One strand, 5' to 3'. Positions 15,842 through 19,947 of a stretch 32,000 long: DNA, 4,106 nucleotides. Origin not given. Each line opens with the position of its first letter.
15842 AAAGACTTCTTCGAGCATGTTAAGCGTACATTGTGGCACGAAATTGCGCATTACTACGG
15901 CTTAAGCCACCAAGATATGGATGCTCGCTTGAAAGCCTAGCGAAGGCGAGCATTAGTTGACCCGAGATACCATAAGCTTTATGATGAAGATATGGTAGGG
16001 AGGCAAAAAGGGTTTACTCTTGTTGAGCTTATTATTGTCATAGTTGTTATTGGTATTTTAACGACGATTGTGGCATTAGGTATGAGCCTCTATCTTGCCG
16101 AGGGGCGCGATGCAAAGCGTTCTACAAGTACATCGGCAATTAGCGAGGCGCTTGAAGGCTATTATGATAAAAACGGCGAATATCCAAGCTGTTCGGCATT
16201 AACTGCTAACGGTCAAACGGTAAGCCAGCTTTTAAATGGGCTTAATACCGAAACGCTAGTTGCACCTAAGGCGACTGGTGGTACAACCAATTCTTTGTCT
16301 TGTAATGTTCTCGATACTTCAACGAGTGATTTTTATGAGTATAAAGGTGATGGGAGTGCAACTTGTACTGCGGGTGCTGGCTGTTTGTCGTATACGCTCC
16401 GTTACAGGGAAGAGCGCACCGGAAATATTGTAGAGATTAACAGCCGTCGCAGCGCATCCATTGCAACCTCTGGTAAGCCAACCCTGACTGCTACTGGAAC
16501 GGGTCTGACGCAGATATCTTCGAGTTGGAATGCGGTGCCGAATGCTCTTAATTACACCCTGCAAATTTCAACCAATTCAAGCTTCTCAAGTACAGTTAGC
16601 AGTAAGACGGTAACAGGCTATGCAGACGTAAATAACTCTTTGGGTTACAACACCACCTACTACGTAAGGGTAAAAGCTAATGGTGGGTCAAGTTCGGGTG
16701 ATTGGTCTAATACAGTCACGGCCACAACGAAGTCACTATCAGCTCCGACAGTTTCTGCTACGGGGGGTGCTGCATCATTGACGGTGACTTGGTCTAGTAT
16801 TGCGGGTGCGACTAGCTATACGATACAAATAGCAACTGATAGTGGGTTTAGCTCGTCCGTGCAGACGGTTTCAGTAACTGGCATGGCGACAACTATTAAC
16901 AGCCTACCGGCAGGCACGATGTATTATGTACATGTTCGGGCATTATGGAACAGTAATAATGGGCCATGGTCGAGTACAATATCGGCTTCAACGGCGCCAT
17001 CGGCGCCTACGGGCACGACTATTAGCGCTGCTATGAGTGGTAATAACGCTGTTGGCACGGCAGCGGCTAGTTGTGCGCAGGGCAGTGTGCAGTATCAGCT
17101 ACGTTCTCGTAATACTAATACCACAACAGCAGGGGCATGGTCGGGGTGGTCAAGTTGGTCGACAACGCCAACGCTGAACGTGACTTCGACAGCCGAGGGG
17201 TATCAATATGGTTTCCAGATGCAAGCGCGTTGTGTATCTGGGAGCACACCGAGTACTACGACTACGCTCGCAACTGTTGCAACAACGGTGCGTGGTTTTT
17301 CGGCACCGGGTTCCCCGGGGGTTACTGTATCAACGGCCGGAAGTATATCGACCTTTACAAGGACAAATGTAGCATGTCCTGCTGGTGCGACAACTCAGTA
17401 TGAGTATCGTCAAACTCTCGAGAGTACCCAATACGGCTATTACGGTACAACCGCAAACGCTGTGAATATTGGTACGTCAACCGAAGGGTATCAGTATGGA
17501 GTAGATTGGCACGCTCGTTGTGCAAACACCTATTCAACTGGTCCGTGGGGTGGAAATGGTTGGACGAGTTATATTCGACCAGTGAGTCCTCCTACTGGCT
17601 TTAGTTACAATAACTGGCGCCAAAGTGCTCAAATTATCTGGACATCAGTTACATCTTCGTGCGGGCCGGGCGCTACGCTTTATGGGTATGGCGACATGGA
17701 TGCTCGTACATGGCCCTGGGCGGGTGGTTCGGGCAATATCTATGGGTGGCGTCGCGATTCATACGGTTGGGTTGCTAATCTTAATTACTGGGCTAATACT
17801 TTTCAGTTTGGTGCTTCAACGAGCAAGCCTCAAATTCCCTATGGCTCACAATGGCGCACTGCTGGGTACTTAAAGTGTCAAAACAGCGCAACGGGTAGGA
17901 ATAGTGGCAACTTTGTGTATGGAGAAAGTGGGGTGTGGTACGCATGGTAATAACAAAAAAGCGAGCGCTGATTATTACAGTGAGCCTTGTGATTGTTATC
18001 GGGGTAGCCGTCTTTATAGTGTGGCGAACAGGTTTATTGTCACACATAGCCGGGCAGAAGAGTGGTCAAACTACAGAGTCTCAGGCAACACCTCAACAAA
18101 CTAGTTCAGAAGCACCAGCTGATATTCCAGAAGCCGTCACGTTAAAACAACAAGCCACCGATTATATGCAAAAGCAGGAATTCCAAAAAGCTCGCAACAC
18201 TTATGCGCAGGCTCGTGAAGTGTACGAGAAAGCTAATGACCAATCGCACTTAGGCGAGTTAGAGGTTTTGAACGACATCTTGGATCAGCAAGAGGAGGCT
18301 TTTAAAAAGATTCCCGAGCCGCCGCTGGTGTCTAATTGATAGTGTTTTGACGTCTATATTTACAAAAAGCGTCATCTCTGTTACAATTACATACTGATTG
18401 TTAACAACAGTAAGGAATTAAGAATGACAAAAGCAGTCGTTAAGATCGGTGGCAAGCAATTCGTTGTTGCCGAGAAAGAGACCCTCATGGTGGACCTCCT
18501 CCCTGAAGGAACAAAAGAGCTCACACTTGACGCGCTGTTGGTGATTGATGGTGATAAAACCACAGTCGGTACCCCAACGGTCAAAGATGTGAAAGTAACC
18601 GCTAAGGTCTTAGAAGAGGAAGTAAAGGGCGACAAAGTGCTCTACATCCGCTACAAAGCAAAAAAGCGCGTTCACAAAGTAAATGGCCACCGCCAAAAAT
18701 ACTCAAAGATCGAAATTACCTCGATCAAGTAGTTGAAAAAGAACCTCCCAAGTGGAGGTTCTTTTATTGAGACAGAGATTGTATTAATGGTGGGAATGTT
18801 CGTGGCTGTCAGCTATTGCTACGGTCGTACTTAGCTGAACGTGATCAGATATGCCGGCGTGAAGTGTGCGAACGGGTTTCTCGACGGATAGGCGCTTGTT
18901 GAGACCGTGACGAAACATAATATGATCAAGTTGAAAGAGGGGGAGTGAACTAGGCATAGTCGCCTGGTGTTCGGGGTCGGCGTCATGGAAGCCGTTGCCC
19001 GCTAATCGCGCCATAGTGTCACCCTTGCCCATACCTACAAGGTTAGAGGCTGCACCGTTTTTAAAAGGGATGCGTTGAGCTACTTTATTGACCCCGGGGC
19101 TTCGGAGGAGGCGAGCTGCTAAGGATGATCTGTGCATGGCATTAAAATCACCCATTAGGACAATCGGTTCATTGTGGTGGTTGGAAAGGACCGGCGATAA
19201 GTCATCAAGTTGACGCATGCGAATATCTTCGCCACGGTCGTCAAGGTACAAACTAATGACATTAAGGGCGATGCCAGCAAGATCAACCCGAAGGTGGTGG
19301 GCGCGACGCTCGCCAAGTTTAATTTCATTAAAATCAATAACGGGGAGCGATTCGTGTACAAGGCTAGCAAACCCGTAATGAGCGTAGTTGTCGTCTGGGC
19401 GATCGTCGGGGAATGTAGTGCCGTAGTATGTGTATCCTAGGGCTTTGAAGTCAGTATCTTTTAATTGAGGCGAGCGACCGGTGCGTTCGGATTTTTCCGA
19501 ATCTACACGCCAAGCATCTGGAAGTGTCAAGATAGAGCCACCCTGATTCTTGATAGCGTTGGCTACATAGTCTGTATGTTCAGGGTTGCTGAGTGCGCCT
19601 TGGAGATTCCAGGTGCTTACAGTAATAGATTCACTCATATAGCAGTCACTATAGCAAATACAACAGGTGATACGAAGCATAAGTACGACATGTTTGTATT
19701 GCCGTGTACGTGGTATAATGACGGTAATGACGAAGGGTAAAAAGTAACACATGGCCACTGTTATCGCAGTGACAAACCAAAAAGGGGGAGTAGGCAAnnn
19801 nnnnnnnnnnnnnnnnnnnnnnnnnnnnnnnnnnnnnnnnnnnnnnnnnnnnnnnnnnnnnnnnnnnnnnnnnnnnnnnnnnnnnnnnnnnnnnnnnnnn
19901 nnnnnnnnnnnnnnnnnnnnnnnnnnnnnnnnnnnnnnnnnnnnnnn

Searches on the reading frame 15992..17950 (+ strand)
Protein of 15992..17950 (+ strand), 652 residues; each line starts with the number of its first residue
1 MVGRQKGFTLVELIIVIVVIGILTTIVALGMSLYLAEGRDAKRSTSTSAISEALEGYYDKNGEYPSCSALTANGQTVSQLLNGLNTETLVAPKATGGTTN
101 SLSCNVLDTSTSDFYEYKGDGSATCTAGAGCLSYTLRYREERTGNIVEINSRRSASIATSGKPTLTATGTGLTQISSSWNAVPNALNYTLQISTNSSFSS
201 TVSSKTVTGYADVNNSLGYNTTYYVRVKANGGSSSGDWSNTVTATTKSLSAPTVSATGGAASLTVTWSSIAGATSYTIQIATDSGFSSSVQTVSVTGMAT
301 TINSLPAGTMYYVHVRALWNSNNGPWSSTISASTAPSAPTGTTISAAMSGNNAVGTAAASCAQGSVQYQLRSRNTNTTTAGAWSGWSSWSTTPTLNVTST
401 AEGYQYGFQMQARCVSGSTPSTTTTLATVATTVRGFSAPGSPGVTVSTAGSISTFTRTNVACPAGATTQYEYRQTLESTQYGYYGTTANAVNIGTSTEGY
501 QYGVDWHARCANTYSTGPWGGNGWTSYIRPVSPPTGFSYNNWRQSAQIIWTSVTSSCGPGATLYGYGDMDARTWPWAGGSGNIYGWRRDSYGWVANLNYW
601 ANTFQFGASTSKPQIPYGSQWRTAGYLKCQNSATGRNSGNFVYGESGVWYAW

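Call 17: search_protein_families(library=pfam, proteins=[window:15992-17950:+])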
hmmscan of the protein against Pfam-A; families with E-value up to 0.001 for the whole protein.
window:15992-17950:+ (652 aa): 2 families
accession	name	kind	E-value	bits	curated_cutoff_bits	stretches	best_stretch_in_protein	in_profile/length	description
PF07963.17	N_methyl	-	9.8e-08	31.7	21.2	1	4-27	3-26/27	Prokaryotic N-terminal methylation motif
PF00041.27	fn3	-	4.8e-07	30.3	25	1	255-331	7-82/84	Fibronectin type III domain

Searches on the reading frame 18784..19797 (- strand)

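Call 17: search_protein_families(library=pfam, proteins=[window:18784-19797:-])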
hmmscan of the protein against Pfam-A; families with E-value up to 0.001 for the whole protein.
window:18784-19797:- (337 aa): 1 family
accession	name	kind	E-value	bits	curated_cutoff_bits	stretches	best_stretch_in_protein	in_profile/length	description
PF03372.29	Exo_endo_phos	-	1.6e-14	54.6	24.5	1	62-319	2-225/225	Endonuclease/Exonuclease/phosphatase family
